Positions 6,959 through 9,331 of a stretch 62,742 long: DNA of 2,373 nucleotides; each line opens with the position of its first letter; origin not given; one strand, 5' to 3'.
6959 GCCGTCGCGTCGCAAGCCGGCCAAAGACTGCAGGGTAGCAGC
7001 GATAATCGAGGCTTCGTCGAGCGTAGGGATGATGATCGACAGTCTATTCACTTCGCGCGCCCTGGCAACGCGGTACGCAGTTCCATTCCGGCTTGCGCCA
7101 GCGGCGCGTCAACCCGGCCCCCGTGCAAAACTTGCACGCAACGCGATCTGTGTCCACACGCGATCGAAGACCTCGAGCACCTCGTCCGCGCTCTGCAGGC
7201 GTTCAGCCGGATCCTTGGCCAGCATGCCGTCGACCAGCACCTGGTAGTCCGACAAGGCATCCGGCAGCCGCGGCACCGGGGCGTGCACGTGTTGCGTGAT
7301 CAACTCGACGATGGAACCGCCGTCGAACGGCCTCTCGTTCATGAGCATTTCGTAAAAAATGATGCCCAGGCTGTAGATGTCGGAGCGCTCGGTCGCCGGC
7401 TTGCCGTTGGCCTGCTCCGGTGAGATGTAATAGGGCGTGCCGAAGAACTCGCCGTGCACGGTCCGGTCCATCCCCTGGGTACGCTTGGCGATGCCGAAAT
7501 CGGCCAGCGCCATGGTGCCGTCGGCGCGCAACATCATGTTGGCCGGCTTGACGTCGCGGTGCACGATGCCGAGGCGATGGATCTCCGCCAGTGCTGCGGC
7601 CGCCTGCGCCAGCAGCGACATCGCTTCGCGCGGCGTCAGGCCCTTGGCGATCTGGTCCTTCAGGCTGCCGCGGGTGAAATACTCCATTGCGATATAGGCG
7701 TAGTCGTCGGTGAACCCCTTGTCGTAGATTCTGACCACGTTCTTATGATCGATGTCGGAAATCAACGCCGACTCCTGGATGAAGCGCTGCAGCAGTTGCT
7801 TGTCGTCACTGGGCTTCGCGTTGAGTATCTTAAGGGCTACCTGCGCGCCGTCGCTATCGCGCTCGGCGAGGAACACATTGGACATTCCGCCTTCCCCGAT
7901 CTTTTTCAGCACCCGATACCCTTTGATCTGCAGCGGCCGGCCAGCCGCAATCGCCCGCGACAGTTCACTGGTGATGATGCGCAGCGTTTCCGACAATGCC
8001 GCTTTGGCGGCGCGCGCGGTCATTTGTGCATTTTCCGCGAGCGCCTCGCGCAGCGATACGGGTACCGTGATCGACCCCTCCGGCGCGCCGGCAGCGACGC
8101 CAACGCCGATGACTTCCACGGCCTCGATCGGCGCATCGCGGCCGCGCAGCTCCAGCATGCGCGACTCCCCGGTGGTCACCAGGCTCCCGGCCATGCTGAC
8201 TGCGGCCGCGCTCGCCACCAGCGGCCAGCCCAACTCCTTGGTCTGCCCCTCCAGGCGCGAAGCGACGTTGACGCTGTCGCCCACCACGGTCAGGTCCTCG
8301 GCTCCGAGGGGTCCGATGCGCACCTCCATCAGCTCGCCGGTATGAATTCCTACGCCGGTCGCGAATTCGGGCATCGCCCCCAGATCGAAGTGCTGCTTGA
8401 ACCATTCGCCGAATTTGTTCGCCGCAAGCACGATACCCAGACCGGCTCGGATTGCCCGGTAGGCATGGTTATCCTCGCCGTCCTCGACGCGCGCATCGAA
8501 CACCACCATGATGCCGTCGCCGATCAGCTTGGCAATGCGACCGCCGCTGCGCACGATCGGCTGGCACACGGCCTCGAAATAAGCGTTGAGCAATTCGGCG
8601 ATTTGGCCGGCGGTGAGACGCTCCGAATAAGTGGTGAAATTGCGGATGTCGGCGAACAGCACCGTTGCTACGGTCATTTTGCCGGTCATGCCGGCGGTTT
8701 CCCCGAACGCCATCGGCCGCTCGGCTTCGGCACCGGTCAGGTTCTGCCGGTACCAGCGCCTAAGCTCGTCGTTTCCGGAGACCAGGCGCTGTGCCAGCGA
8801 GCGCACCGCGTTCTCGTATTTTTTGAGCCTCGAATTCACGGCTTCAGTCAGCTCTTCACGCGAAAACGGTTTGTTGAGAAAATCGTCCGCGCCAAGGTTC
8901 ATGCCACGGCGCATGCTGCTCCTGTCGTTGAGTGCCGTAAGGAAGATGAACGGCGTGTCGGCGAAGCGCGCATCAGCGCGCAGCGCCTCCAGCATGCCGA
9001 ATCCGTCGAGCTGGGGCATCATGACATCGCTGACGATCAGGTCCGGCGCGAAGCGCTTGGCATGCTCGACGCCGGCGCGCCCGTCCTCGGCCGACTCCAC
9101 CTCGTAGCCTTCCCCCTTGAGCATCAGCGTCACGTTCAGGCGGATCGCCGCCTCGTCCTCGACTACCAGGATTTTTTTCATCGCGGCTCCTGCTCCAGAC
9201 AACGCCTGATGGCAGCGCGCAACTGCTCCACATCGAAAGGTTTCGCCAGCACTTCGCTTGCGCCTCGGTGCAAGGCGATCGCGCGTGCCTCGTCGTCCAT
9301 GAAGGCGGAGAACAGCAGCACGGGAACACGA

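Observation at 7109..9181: Receiver + class III nucleotide cyclase + Ser/Thr kinase in one polypeptide, all motifs intact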

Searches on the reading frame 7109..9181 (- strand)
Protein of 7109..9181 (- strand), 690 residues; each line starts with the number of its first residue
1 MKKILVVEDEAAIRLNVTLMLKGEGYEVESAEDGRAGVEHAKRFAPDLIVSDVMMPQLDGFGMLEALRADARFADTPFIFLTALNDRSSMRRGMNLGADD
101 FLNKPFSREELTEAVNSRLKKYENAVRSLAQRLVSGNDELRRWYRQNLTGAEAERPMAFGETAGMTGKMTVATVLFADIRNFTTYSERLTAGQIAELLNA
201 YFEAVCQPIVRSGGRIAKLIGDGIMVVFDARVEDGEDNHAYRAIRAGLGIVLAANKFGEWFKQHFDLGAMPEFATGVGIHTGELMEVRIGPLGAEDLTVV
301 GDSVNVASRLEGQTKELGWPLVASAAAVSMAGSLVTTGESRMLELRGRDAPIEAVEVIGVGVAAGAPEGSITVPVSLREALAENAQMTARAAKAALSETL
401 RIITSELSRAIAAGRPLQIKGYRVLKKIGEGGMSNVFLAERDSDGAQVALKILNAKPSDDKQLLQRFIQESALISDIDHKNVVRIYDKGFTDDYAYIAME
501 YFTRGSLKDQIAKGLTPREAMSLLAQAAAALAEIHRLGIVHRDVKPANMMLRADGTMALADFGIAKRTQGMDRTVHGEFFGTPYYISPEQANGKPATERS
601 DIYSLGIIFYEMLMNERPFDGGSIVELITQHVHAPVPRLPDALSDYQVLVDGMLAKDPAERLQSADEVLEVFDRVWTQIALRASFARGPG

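Call 5: search_protein_families(library=pfam, proteins=[window:7109-9181:-], max_evalue=0.01)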
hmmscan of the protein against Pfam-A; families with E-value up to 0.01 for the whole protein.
window:7109-9181:- (690 aa): 9 families
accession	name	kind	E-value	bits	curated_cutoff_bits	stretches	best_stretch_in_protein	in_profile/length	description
PF00069.31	Pkinase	-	9.1e-53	179.8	31.7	1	422-669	1-258/263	Protein kinase domain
PF07714.23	PK_Tyr_Ser-Thr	-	1.5e-32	113.3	23.1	1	424-661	3-248/258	Protein tyrosine and serine/threonine kinase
PF00072.30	Response_reg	-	3e-28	98.6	30.2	1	4-116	1-111/111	Response regulator receiver domain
PF00211.25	Guanylate_cyc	-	1.6e-13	51.1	21.9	1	172-317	9-143/183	Adenylate and Guanylate cyclase catalytic domain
PF03109.22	ABC1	-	1.4e-05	24.8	22.9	1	497-573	145-222/244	ABC1 atypical kinase-like domain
PF01636.29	APH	-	3.7e-05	24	23.2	0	431-537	7-110/239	Phosphotransferase enzyme family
PF14531.12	Kinase-like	-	0.00053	19.8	25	1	522-659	149-287/289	Kinase-like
PF17667.7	Pkinase_fungal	-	0.0013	18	24.1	1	511-604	279-378/387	Fungal protein kinase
PF06293.20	Kdo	-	0.0093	15.9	21.3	0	506-563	104-167/207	Lipopolysaccharide kinase (Kdo/WaaP) family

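Call 6: search_protein_families(library=ncbifam, proteins=[window:7109-9181:-], max_evalue=0.01)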
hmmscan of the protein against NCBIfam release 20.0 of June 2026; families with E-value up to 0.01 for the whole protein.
window:7109-9181:- (690 aa): 124 families (the best 25 are shown)
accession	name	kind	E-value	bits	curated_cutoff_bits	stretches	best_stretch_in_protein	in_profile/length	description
NF033483.0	PknB_PASTA_kin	equivalog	5e-77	260.2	450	1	422-674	9-267/563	Stk1 family PASTA domain-containing Ser/Thr kinase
NF052427.1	StpK7MSMEG_1200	equivalog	3.9e-45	154.4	900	1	421-672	8-265/601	serine/threonine protein kinase StpK7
NF047741.1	antiphage_MADS6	equivalog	6.4e-45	153.8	460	2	507-677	285-462/612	methylation-associated defense system protein kinase MAD6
TIGR03903.1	TOMM_kin_cyc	equivalog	2.5e-43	148.2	705.75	2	445-675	3-247/1267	TOMM system kinase/cyclase fusion protein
NF009651.0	PRK13184.1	equivalog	2.2e-31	108.7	839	1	420-669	2-284/932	serine/threonine-protein kinase PknD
NF045944.1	ResRegRpaBCyano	equivalog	1.1e-28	100.2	330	1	5-126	1-119/229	response regulator transcription factor RpaB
NF053615.1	SerThrKinAfsKStmc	equivalog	2.4e-25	89.3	1300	1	416-666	9-259/809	protein serine/threonine kinase AfsK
NF040689.1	MtrAB_MtrA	equivalog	4.9e-25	88.2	300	1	4-126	1-120/219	MtrAB system response regulator MtrA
NF053854.1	RespRegPhoBBctds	equivalog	7.2e-25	87.7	270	1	4-126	1-122/225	two-component system response regulator PhoB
TIGR02154.1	PhoB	equivalog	7.4e-25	87.6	296.2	1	2-124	3-125/226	phosphate regulon transcriptional regulator PhoB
NF008296.0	PRK11083.1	equivalog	1.8e-24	86.4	273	1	2-127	4-126/228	two-component system response regulator CreB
NF007135.0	PRK09581.1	equivalog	6.4e-24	84.6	474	1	2-127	3-130/457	PleD family two-component system response regulator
NF041733.1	resp_reg_CseB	equivalog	1.2e-23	83.7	350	1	3-127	2-123/228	two-component system response regulator CseB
NF040534.1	resp_reg_YycF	equivalog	1.7e-22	79.8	340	1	2-125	1-121/231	response regulator YycF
TIGR01387.1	cztR_silR_copR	subfamily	2.2e-22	79.8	279.2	1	4-125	1-120/218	heavy metal response regulator transcription factor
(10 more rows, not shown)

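Call 7: find_homologous_proteins(query=window:7112-9181:-, max_evalue=1e-10)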
Query window:7112-9181:- (690 aa): 1546 proteins with E <= 1e-10 among 8000 candidates; the best 120 are listed.
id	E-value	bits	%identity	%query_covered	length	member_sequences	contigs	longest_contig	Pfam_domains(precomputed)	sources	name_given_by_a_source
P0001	0.0e+0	1408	92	100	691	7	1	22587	PF07714.24,PF00069.32,PF03109.23,PF00211.26,PF00072.31,PF01636.30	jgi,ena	-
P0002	0.0e+0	1342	88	100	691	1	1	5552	PF07714.24,PF00069.32,PF03109.23,PF00211.26,PF00072.31,PF01636.30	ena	-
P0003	0.0e+0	1341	89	99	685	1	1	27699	PF07714.24,PF00069.32,PF03109.23,PF00211.26,PF00072.31,PF01636.30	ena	-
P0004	0.0e+0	1335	87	100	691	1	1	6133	PF07714.24,PF00069.32,PF03109.23,PF00211.26,PF00072.31,PF01636.30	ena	-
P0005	0.0e+0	1334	88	100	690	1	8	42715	PF07714.24,PF00069.32,PF03109.23,PF00211.26,PF00072.31,PF01636.30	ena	-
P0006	0.0e+0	1332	87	100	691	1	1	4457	PF07714.24,PF00069.32,PF03109.23,PF00211.26,PF00072.31,PF01636.30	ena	-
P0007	0.0e+0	1331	88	100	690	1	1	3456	PF07714.24,PF00069.32,PF03109.23,PF00211.26,PF00072.31,PF01636.30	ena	-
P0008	0.0e+0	1330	87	100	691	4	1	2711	PF07714.24,PF00069.32,PF03109.23,PF00211.26,PF00072.31,PF01636.30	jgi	jgi:class 3 adenylate cyclase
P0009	0.0e+0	1330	88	99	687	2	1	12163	PF07714.24,PF00069.32,PF03109.23,PF00211.26,PF00072.31,PF01636.30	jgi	jgi:class 3 adenylate cyclase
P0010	0.0e+0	1329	87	100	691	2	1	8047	PF07714.24,PF00069.32,PF03109.23,PF00211.26,PF00072.31,PF01636.30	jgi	jgi:serine/threonine-protein kinase PpkA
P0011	0.0e+0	1328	88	100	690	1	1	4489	PF07714.24,PF00069.32,PF03109.23,PF00211.26,PF00072.31,PF01636.30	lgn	-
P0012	0.0e+0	1328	88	100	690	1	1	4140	PF07714.24,PF00069.32,PF03109.23,PF00211.26,PF00072.31,PF01636.30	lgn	-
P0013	0.0e+0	1326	87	100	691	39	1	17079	PF07714.24,PF00069.32,PF03109.23,PF00211.26,PF00072.31,PF01636.30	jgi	-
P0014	0.0e+0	1326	86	100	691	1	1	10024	PF07714.24,PF00069.32,PF03109.23,PF00211.26,PF00072.31,PF01636.30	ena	-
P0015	0.0e+0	1326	87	100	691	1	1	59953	PF07714.24,PF00069.32,PF03109.23,PF00211.26,PF00072.31,PF01636.30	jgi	jgi:serine/threonine-protein kinase PpkA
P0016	0.0e+0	1326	87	100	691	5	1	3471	PF07714.24,PF00069.32,PF03109.23,PF00211.26,PF00072.31,PF01636.30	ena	-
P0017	0.0e+0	1323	87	100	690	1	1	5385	PF07714.24,PF00069.32,PF03109.23,PF00211.26,PF00072.31,PF01636.30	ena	-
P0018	0.0e+0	1321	87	99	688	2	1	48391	PF07714.24,PF00069.32,PF03109.23,PF00211.26,PF00072.31,PF01636.30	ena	-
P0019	0.0e+0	1319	86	100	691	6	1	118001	PF07714.24,PF00069.32,PF03109.23,PF00211.26,PF00072.31,PF01636.30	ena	-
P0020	0.0e+0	1319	86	100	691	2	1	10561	PF07714.24,PF00069.32,PF03109.23,PF00211.26,PF00072.31,PF01636.30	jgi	jgi:serine/threonine-protein kinase PpkA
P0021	0.0e+0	1319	86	100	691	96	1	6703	PF07714.24,PF00069.32,PF03109.23,PF00211.26,PF00072.31,PF01636.30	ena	-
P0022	0.0e+0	1317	86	100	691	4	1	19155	PF07714.24,PF00069.32,PF03109.23,PF00211.26,PF00072.31,PF01636.30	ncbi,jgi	jgi:class 3 adenylate cyclase/tRNA A-37 threonylcarbamoyl transferase component Bud32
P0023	0.0e+0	1317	87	100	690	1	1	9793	PF07714.24,PF00069.32,PF03109.23,PF00211.26,PF00072.31,PF01636.30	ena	-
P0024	0.0e+0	1316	87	100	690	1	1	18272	PF07714.24,PF00069.32,PF03109.23,PF00211.26,PF00072.31,PF01636.30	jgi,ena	-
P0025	0.0e+0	1315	87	100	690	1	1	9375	PF07714.24,PF00069.32,PF03109.23,PF00211.26,PF00072.31,PF01636.30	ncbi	-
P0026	0.0e+0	1315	87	99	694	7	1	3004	PF07714.24,PF00069.32,PF03109.23,PF00211.26,PF00072.31,PF01636.30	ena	-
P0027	0.0e+0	1314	86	100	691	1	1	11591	PF07714.24,PF00069.32,PF03109.23,PF00211.26,PF00072.31,PF01636.30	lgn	-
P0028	0.0e+0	1314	85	100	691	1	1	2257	PF07714.24,PF00069.32,PF03109.23,PF00211.26,PF00072.31,PF01636.30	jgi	jgi:class 3 adenylate cyclase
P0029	0.0e+0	1313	86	99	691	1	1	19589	PF07714.24,PF00069.32,PF03109.23,PF00211.26,PF00072.31,PF01636.30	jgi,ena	-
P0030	0.0e+0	1313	86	99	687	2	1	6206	PF07714.24,PF00069.32,PF03109.23,PF00211.26,PF00072.31,PF01636.30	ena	-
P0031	0.0e+0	1313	86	100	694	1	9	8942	PF07714.24,PF00069.32,PF03109.23,PF00211.26,PF00072.31,PF01636.30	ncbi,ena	-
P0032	0.0e+0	1313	86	100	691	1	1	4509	PF07714.24,PF00069.32,PF03109.23,PF00211.26,PF00072.31,PF01636.30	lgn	-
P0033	0.0e+0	1312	87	100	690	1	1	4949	PF07714.24,PF00069.32,PF03109.23,PF00211.26,PF00072.31,PF01636.30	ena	-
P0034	0.0e+0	1309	86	100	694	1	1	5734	PF07714.24,PF00069.32,PF03109.23,PF00211.26,PF00072.31,PF01636.30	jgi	jgi:class 3 adenylate cyclase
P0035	0.0e+0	1308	86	100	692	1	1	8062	PF07714.24,PF00069.32,PF03109.23,PF14531.13,PF00211.26,PF00072.31,PF01636.30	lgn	-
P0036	0.0e+0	1308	85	100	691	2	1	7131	PF07714.24,PF00069.32,PF03109.23,PF00211.26,PF00072.31,PF01636.30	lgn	-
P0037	0.0e+0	1308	86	100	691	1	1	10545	PF07714.24,PF00069.32,PF03109.23,PF00211.26,PF00072.31,PF01636.30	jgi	jgi:serine/threonine-protein kinase PpkA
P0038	0.0e+0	1307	86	100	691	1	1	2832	PF07714.24,PF00069.32,PF03109.23,PF00211.26,PF00072.31,PF01636.30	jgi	jgi:serine/threonine-protein kinase PpkA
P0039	0.0e+0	1305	85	99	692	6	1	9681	PF07714.24,PF00069.32,PF03109.23,PF00211.26,PF00072.31,PF01636.30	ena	-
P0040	0.0e+0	1301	85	99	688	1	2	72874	PF07714.24,PF00069.32,PF03109.23,PF00211.26,PF00072.31,PF01636.30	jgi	-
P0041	0.0e+0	1300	85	100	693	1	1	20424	PF07714.24,PF00069.32,PF03109.23,PF00211.26,PF00072.31,PF01636.30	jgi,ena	-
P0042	0.0e+0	1299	85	99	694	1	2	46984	PF07714.24,PF00069.32,PF03109.23,PF00211.26,PF00072.31,PF01636.30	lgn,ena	-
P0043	0.0e+0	1298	85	99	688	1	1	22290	PF07714.24,PF00069.32,PF03109.23,PF00211.26,PF00072.31,PF01636.30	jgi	jgi:serine/threonine-protein kinase PpkA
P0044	0.0e+0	1298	85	99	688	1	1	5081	PF07714.24,PF00069.32,PF03109.23,PF00211.26,PF00072.31,PF01636.30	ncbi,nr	ncbi:MAG: protein kinase [Burkholderiales bacterium]|nr:protein kinase [Burkholderiales bacterium]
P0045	0.0e+0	1298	85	99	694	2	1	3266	PF07714.24,PF00069.32,PF03109.23,PF00211.26,PF00072.31,PF01636.30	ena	-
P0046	0.0e+0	1296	84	100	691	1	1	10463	PF07714.24,PF00069.32,PF03109.23,PF00211.26,PF00072.31,PF01636.30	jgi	jgi:class 3 adenylate cyclase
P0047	0.0e+0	1294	85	100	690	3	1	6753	PF07714.24,PF00069.32,PF03109.23,PF00211.26,PF00072.31,PF01636.30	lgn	-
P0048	0.0e+0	1293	85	100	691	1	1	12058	PF07714.24,PF00069.32,PF03109.23,PF00211.26,PF00072.31,PF01636.30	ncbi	ncbi:MAG: protein kinase [Pseudomonadota bacterium]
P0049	0.0e+0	1293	84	99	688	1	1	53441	PF07714.24,PF00069.32,PF03109.23,PF00211.26,PF00072.31,PF01636.30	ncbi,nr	ncbi:MAG: protein kinase [Burkholderiales bacterium]|nr:protein kinase [Burkholderiales bacterium]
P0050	0.0e+0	1292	84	100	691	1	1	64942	PF07714.24,PF00069.32,PF03109.23,PF00211.26,PF00072.31,PF01636.30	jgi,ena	-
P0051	0.0e+0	1292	84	100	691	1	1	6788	PF07714.24,PF00069.32,PF03109.23,PF00211.26,PF00072.31,PF01636.30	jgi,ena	jgi:class 3 adenylate cyclase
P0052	0.0e+0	1292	84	100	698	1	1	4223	PF07714.24,PF00069.32,PF03109.23,PF00211.26,PF00072.31,PF01636.30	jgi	jgi:class 3 adenylate cyclase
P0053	0.0e+0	1291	85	99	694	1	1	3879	PF07714.24,PF00069.32,PF03109.23,PF00211.26,PF00072.31,PF01636.30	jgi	jgi:serine/threonine-protein kinase PpkA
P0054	0.0e+0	1290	84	100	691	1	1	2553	PF07714.24,PF00069.32,PF03109.23,PF00211.26,PF00072.31,PF01636.30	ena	-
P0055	0.0e+0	1289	84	100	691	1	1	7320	PF07714.24,PF00069.32,PF03109.23,PF00211.26,PF00072.31,PF01636.30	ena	-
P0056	0.0e+0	1287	85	100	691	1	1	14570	PF07714.24,PF00069.32,PF03109.23,PF00211.26,PF00072.31,PF01636.30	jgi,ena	jgi:class 3 adenylate cyclase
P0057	0.0e+0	1287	84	100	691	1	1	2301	PF07714.24,PF00069.32,PF03109.23,PF00211.26,PF00072.31,PF01636.30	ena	-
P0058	0.0e+0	1287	85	100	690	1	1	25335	PF07714.24,PF00069.32,PF03109.23,PF00211.26,PF00072.31,PF01636.30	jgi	jgi:serine/threonine-protein kinase PpkA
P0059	0.0e+0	1287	84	100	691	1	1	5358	PF07714.24,PF00069.32,PF03109.23,PF00211.26,PF00072.31,PF01636.30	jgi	jgi:serine/threonine-protein kinase PpkA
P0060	0.0e+0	1287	84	99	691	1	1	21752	PF07714.24,PF00069.32,PF03109.23,PF00211.26,PF00072.31,PF01636.30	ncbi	-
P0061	0.0e+0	1287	84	100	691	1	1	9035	PF07714.24,PF00069.32,PF03109.23,PF00211.26,PF00072.31,PF01636.30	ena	-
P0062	0.0e+0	1286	83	100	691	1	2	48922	PF07714.24,PF00069.32,PF03109.23,PF00211.26,PF00072.31,PF01636.30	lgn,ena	-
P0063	0.0e+0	1286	84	100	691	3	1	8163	PF07714.24,PF00069.32,PF03109.23,PF00211.26,PF00072.31,PF01636.30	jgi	jgi:class 3 adenylate cyclase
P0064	0.0e+0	1282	84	100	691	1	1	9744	PF07714.24,PF00069.32,PF03109.23,PF00211.26,PF00072.31,PF01636.30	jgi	jgi:class 3 adenylate cyclase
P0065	0.0e+0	1282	84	100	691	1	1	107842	PF07714.24,PF00069.32,PF03109.23,PF00211.26,PF00072.31,PF01636.30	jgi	jgi:class 3 adenylate cyclase/predicted Ser/Thr protein kinase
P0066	0.0e+0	1282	84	100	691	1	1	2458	PF07714.24,PF00069.32,PF03109.23,PF00211.26,PF00072.31,PF01636.30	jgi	-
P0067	0.0e+0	1282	83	99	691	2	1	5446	PF07714.24,PF00069.32,PF03109.23,PF00211.26,PF00072.31,PF01636.30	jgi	jgi:class 3 adenylate cyclase/transcriptional regulator CtsR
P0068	0.0e+0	1278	83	100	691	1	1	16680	PF07714.24,PF00069.32,PF03109.23,PF00211.26,PF00072.31,PF01636.30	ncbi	-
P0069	0.0e+0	1265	83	100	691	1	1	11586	PF07714.24,PF00069.32,PF03109.23,PF00211.26,PF00072.31,PF01636.30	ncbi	-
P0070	0.0e+0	1264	82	99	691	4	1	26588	PF07714.24,PF00069.32,PF03109.23,PF00211.26,PF00072.31,PF01636.30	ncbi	-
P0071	0.0e+0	1259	83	100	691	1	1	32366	PF07714.24,PF00069.32,PF03109.23,PF00211.26,PF00072.31,PF01636.30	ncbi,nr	ncbi:MAG: protein kinase [Burkholderiales bacterium]|nr:protein kinase [Burkholderiales bacterium]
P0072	0.0e+0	1242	81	100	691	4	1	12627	PF07714.24,PF00069.32,PF03109.23,PF00211.26,PF00072.31,PF01636.30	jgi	-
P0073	0.0e+0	1180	86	90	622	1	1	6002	PF07714.24,PF00069.32,PF03109.23,PF00211.26,PF00072.31,PF01636.30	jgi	jgi:class 3 adenylate cyclase/predicted Ser/Thr protein kinase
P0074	0.0e+0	1135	87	86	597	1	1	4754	PF07714.24,PF00069.32,PF03109.23,PF00211.26,PF01636.30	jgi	-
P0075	0.0e+0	1120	88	84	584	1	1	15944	PF07714.24,PF00069.32,PF03109.23,PF00211.26,PF00072.31,PF01636.30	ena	-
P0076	0.0e+0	1111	79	92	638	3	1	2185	PF07714.24,PF00069.32,PF03109.23,PF00211.26,PF00072.31,PF01636.30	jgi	jgi:class 3 adenylate cyclase/predicted Ser/Thr protein kinase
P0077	0.0e+0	1076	85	83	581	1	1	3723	PF07714.24,PF00069.32,PF03109.23,PF00211.26,PF00072.31,PF01636.30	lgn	-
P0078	1.7e-289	980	70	91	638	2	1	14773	PF07714.24,PF00069.32,PF03109.23,PF00211.26,PF00072.31,PF01636.30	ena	-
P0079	1.1e-262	891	86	69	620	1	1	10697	PF00211.26,PF00072.31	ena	-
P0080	2.5e-258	877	59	99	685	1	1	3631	PF07714.24,PF00069.32,PF03109.23,PF00211.26,PF00072.31,PF17667.8,PF01636.30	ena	-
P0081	1.4e-253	861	59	99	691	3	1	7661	PF07714.24,PF00069.32,PF03109.23,PF00211.26,PF00072.31,PF01636.30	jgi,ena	-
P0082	1.9e-252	857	58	100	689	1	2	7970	PF07714.24,PF00069.32,PF03109.23,PF00211.26,PF00072.31,PF17667.8,PF01636.30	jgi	jgi:serine/threonine-protein kinase PpkA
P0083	2.1e-252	857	58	99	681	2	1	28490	PF07714.24,PF00069.32,PF03109.23,PF00211.26,PF00072.31,PF01636.30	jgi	-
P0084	3.9e-252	856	58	99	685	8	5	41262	PF07714.24,PF00069.32,PF03109.23,PF00211.26,PF00072.31,PF01636.30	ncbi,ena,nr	ncbi:MAG: protein kinase [Proteobacteria bacterium]|nr:protein kinase [Pseudomonadota bacterium]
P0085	1.8e-250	851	58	99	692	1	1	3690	PF07714.24,PF00069.32,PF03109.23,PF00211.26,PF00072.31,PF01636.30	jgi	jgi:serine/threonine-protein kinase PpkA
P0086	1.4e-249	848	58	99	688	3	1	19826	PF07714.24,PF00069.32,PF03109.23,PF00211.26,PF00072.31,PF01636.30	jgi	jgi:serine/threonine-protein kinase PpkA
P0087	3.6e-249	846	57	99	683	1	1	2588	PF07714.24,PF00069.32,PF03109.23,PF00211.26,PF00072.31,PF01636.30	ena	-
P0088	3.7e-249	846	56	99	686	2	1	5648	PF07714.24,PF00069.32,PF03109.23,PF00211.26,PF00072.31,PF01636.30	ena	-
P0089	7.0e-249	845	57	99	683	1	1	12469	PF07714.24,PF00069.32,PF03109.23,PF00211.26,PF00072.31,PF01636.30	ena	-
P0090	1.3e-248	845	57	99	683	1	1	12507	PF07714.24,PF00069.32,PF03109.23,PF00211.26,PF00072.31,PF01636.30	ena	-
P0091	1.7e-248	844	57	99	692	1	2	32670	PF07714.24,PF00069.32,PF03109.23,PF00211.26,PF00072.31,PF01636.30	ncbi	ncbi:MAG: protein kinase [Burkholderiales bacterium]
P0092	3.6e-248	843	56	99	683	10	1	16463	PF07714.24,PF00069.32,PF03109.23,PF00211.26,PF00072.31,PF01636.30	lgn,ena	-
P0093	5.3e-248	843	57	99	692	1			PF07714.24,PF00069.32,PF03109.23,PF00211.26,PF00072.31,PF17667.8,PF01636.30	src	-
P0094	6.0e-248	842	57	99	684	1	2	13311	PF07714.24,PF00069.32,PF03109.23,PF00211.26,PF00072.31,PF01636.30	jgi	jgi:class 3 adenylate cyclase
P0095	8.9e-248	842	56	99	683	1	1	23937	PF07714.24,PF00069.32,PF03109.23,PF00211.26,PF00072.31,PF01636.30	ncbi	-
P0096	1.6e-247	841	57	99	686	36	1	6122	PF07714.24,PF00069.32,PF03109.23,PF00211.26,PF00072.31,PF01636.30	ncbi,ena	-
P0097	3.0e-247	840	57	99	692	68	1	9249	PF07714.24,PF00069.32,PF03109.23,PF00211.26,PF00072.31,PF01636.30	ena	-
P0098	3.7e-247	840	57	99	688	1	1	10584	PF07714.24,PF00069.32,PF03109.23,PF00211.26,PF00072.31,PF01636.30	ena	-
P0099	3.7e-247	840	57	99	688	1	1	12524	PF07714.24,PF00069.32,PF03109.23,PF00211.26,PF00072.31,PF01636.30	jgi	-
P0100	5.7e-247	839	58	99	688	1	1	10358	PF07714.24,PF00069.32,PF03109.23,PF00211.26,PF00072.31,PF17667.8,PF01636.30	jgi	jgi:class 3 adenylate cyclase/tRNA A-37 threonylcarbamoyl transferase component Bud32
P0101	5.9e-247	839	56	99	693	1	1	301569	PF07714.24,PF00069.32,PF03109.23,PF00211.26,PF00072.31,PF01636.30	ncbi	-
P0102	7.3e-247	839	83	67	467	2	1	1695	PF07714.24,PF00069.32,PF03109.23,PF01636.30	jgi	jgi:hypothetical protein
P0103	7.6e-247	839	57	99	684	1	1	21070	PF07714.24,PF00069.32,PF03109.23,PF00211.26,PF00072.31,PF01636.30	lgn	-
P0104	1.6e-246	838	58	99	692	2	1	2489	PF07714.24,PF00069.32,PF03109.23,PF00211.26,PF00072.31,PF01636.30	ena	-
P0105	2.7e-246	837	57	99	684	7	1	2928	PF07714.24,PF00069.32,PF03109.23,PF00211.26,PF00072.31,PF01636.30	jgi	jgi:serine/threonine-protein kinase PpkA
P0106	3.4e-246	837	57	99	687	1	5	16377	PF07714.24,PF00069.32,PF03109.23,PF00211.26,PF00072.31,PF17667.8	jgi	jgi:serine/threonine-protein kinase PpkA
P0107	3.7e-246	836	57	99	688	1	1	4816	PF07714.24,PF00069.32,PF03109.23,PF00211.26,PF00072.31,PF17667.8,PF01636.30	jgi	jgi:CheY-like chemotaxis protein/tRNA A-37 threonylcarbamoyl transferase component Bud32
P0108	5.1e-246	836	57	99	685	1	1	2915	PF07714.24,PF00069.32,PF03109.23,PF00211.26,PF00072.31,PF01636.30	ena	-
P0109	8.9e-246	835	57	99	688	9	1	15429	PF07714.24,PF00069.32,PF03109.23,PF00211.26,PF00072.31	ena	-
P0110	9.5e-246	835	56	99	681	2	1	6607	PF07714.24,PF00069.32,PF03109.23,PF00211.26,PF00072.31,PF01636.30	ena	-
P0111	1.7e-245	834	58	99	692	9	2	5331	PF07714.24,PF00069.32,PF03109.23,PF00211.26,PF00072.31,PF17667.8,PF01636.30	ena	-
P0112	1.7e-245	834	57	99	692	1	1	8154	PF07714.24,PF00069.32,PF03109.23,PF00211.26,PF00072.31,PF01636.30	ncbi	-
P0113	1.9e-245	834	57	99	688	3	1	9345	PF07714.24,PF00069.32,PF03109.23,PF00211.26,PF00072.31,PF01636.30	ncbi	-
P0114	2.7e-245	834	56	99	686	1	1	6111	PF07714.24,PF00069.32,PF03109.23,PF00211.26,PF00072.31,PF01636.30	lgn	-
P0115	3.6e-245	833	56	99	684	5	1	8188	PF07714.24,PF00069.32,PF03109.23,PF00211.26,PF00072.31,PF17667.8,PF01636.30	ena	-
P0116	4.7e-245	833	57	99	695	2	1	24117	PF07714.24,PF00069.32,PF03109.23,PF00211.26,PF00072.31,PF01636.30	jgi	-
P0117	4.9e-245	833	57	99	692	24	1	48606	PF07714.24,PF00069.32,PF03109.23,PF00211.26,PF00072.31,PF01636.30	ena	-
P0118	6.1e-245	832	57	100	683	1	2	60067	PF07714.24,PF00069.32,PF03109.23,PF00211.26,PF00072.31,PF01636.30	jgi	jgi:class 3 adenylate cyclase/tRNA A-37 threonylcarbamoyl transferase component Bud32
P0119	7.4e-245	832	57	99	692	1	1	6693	PF07714.24,PF00069.32,PF03109.23,PF00211.26,PF00072.31,PF01636.30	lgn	-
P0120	1.8e-244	831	56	99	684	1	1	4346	PF07714.24,PF00069.32,PF03109.23,PF00211.26,PF00072.31,PF17667.8,PF01636.30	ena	-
